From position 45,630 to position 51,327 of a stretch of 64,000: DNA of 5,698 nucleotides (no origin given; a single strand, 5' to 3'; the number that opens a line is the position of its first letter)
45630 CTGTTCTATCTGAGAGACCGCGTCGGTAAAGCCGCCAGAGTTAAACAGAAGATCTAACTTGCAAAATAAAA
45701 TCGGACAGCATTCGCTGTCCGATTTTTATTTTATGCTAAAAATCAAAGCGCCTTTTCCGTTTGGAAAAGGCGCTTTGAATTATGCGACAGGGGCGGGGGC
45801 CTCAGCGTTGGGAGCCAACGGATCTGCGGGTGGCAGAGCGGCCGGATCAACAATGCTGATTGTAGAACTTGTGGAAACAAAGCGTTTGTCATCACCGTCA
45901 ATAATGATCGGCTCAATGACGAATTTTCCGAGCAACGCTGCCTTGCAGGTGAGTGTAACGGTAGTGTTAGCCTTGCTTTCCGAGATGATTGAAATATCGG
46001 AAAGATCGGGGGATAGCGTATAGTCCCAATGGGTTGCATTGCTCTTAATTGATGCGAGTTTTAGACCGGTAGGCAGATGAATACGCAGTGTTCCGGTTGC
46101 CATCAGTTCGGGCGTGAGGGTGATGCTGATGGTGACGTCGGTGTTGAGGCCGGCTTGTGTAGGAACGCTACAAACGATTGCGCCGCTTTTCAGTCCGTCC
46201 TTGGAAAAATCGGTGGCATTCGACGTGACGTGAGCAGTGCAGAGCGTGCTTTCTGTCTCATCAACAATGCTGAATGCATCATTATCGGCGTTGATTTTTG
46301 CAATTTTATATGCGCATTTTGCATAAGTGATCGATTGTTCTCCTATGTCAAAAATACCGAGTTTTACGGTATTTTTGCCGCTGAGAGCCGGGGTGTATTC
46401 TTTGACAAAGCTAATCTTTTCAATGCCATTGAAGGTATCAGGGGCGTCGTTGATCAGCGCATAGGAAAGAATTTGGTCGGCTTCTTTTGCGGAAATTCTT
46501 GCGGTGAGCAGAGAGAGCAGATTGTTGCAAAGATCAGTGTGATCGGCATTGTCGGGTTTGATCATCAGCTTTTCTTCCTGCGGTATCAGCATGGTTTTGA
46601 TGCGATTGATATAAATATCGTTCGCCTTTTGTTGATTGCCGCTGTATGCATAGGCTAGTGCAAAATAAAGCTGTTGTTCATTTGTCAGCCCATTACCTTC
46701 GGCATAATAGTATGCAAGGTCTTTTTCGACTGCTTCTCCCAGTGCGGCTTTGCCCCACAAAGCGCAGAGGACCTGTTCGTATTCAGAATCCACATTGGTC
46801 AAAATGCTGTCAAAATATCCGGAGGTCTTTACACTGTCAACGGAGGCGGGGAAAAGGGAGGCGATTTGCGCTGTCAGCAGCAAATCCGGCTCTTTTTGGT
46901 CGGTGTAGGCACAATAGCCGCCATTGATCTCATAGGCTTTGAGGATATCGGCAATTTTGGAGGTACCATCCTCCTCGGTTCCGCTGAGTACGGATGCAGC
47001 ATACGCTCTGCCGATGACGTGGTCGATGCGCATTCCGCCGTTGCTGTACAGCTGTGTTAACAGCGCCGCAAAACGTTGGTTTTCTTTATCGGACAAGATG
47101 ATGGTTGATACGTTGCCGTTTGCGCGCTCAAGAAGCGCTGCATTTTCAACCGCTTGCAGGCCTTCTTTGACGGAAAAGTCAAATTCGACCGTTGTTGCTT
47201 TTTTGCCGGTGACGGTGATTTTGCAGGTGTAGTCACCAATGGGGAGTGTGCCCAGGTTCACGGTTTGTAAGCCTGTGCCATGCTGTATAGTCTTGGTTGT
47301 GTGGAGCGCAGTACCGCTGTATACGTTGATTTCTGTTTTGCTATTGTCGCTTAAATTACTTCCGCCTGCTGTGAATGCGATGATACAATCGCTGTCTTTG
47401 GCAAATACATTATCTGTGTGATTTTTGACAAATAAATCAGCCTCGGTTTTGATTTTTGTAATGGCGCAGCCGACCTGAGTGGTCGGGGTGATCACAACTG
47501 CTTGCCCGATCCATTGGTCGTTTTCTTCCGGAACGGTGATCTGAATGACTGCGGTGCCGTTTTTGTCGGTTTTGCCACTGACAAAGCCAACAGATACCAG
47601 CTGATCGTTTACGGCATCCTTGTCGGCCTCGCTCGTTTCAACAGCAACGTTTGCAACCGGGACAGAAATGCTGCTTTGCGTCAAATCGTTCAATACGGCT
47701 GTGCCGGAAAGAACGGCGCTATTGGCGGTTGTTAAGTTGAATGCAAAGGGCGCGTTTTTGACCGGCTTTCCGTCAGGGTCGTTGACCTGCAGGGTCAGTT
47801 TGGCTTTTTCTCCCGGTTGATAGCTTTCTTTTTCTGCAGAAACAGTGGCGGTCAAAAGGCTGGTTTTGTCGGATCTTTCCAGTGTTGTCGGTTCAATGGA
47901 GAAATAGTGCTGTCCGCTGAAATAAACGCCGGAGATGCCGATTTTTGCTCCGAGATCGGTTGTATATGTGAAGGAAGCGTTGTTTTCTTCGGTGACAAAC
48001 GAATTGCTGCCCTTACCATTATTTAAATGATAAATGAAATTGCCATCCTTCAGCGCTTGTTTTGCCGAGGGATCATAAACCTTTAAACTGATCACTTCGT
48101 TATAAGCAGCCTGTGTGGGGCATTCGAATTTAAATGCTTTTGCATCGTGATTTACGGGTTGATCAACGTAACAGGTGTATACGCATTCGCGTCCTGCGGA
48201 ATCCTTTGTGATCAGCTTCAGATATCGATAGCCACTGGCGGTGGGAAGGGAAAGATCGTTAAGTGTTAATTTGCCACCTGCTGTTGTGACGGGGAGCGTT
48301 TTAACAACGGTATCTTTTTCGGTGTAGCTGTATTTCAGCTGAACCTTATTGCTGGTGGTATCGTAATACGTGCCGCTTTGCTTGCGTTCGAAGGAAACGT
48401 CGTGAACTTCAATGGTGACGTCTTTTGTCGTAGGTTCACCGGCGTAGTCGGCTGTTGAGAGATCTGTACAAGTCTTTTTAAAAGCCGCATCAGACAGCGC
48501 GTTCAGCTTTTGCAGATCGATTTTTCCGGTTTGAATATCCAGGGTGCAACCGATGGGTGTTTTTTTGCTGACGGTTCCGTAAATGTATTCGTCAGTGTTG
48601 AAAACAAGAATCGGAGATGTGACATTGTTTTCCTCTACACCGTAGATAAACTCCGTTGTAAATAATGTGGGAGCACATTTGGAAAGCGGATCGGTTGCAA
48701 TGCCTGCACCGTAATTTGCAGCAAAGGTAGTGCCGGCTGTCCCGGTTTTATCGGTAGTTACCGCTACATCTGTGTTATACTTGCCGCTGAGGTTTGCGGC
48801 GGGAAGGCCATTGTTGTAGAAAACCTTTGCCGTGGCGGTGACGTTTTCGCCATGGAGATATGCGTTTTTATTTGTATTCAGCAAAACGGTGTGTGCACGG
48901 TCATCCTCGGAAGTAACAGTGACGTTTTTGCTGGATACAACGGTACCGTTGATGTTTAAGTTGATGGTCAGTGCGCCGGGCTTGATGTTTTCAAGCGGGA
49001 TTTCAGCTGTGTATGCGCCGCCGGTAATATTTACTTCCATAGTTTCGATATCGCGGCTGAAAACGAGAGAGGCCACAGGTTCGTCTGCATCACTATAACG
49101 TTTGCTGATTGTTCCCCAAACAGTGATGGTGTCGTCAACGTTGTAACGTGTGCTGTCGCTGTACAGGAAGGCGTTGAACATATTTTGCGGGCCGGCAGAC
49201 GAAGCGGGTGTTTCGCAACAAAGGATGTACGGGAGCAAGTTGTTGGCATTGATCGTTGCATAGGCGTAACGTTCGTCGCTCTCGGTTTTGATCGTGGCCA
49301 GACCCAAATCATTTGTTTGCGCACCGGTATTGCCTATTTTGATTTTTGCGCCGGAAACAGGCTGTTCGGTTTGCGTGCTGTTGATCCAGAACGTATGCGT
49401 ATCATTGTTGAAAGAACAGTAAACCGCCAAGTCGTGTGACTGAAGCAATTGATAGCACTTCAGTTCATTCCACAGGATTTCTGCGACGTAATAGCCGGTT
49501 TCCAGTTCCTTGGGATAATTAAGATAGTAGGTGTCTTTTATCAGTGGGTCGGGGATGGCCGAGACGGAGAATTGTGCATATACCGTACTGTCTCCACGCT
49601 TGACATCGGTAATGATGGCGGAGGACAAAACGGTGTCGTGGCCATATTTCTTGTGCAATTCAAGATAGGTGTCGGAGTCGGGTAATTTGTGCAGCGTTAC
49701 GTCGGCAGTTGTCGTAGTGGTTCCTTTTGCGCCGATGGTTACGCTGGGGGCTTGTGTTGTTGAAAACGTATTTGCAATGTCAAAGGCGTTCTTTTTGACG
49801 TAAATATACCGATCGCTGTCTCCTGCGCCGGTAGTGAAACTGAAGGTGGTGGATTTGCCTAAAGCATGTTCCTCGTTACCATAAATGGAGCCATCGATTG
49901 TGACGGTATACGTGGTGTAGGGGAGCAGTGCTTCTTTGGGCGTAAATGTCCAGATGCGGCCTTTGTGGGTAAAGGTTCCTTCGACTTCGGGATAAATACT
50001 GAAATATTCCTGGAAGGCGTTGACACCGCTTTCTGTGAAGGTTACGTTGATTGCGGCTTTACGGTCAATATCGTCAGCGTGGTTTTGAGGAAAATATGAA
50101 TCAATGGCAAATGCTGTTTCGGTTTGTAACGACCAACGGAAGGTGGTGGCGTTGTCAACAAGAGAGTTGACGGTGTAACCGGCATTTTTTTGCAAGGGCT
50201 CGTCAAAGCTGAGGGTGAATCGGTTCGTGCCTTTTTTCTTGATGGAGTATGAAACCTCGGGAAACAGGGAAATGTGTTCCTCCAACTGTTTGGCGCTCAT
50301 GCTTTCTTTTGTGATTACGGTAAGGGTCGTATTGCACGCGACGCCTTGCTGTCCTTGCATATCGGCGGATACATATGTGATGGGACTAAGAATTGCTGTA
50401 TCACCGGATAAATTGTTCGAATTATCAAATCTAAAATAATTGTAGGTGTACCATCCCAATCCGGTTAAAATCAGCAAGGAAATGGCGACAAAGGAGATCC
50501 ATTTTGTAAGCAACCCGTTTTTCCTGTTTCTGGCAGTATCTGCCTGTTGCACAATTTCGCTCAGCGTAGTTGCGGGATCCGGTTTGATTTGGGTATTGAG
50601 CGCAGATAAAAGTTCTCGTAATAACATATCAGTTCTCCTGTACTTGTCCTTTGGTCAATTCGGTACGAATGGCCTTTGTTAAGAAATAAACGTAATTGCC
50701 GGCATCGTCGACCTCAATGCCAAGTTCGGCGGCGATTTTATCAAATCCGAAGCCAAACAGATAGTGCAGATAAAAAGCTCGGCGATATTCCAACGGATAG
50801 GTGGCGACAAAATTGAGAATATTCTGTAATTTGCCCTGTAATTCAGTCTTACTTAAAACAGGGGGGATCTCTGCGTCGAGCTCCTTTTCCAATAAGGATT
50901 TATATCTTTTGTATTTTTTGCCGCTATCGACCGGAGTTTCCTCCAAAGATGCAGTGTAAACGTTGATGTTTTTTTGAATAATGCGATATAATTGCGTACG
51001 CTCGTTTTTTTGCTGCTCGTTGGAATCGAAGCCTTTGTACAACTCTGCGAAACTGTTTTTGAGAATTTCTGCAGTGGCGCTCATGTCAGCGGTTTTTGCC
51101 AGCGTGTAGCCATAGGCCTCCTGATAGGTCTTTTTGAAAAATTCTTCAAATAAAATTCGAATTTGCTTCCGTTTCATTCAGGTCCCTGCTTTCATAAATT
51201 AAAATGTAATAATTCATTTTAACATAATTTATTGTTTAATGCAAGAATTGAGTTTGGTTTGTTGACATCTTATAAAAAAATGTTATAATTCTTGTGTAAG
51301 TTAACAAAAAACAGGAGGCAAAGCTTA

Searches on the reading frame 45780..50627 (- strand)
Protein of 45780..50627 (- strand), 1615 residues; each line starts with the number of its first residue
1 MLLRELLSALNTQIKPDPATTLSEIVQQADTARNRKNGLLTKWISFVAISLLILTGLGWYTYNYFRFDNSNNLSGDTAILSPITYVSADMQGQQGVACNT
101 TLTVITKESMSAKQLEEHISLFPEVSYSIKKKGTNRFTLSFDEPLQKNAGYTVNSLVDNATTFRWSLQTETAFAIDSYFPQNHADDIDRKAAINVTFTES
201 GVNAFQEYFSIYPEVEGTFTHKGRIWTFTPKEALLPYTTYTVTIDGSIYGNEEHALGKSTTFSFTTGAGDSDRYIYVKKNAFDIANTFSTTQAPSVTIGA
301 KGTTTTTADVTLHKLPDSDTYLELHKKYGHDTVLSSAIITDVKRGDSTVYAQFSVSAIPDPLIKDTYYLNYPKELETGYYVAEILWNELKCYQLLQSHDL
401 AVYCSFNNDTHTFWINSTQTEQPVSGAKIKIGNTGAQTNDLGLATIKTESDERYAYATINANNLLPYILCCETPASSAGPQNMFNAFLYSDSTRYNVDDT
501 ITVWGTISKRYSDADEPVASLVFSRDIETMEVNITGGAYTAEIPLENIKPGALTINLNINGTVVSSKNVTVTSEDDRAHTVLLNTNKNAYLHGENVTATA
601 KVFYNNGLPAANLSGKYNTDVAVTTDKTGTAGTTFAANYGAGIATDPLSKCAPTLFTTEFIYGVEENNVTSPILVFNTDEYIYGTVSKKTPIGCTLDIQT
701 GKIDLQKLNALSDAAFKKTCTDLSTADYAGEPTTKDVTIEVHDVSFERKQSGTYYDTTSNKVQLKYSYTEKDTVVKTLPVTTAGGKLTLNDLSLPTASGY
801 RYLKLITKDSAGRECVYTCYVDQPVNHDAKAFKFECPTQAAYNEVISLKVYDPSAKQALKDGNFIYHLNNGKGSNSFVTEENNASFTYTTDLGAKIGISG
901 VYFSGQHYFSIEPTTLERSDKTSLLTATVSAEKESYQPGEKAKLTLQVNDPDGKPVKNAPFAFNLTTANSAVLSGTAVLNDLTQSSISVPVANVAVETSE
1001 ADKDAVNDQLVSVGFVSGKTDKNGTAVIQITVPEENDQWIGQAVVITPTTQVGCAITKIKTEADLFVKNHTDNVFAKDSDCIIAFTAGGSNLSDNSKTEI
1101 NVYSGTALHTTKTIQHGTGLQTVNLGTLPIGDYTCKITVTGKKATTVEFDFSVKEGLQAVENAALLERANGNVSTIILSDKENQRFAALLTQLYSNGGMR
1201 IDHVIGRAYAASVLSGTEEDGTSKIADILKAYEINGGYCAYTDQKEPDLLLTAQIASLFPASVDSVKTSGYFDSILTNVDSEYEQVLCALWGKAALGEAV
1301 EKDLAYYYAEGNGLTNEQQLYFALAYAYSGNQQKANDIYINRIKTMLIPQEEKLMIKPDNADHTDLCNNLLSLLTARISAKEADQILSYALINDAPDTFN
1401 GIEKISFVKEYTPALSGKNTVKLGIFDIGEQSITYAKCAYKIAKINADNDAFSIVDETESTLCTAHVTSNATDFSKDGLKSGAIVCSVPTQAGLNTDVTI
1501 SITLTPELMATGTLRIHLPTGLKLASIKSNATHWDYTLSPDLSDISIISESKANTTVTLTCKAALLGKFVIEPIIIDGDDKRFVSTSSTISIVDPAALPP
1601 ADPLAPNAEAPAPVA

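Call 74: search_protein_families(library=pfam, proteins=[window:45780-50627:-], max_evalue=0.001)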
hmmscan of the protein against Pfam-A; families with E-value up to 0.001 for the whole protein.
window:45780-50627:- (1615 aa): 3 families
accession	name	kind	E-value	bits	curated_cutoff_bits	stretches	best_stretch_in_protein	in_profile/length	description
PF13205.12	Big_5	-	1.3e-12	48.8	23.6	1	170-266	2-105/105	Bacterial Ig-like domain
PF05688.17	BIg21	-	0.00036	21.5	27.4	1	939-1033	1-79/109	Bacterial Immunoglobulin-like 21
PF00207.28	A2M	-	0.00044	20.5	21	0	1020-1068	10-59/92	Alpha-2-macroglobulin family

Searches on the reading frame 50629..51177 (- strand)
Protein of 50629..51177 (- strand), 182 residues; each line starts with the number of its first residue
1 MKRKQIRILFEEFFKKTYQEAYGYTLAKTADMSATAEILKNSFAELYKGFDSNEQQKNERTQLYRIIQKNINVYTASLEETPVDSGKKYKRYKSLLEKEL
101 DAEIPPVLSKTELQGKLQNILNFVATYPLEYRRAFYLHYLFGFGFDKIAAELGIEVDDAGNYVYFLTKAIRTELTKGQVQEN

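Call 74: search_protein_families(library=pfam, proteins=[window:50629-51177:-], max_evalue=0.001)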
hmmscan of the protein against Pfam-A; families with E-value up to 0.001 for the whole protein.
window:50629-51177:- (182 aa): 1 family
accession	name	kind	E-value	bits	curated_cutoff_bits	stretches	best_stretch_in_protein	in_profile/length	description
PF08281.18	Sigma70_r4_2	-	1.4e-05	25.1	25.7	1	128-156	12-40/54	Sigma-70, region 4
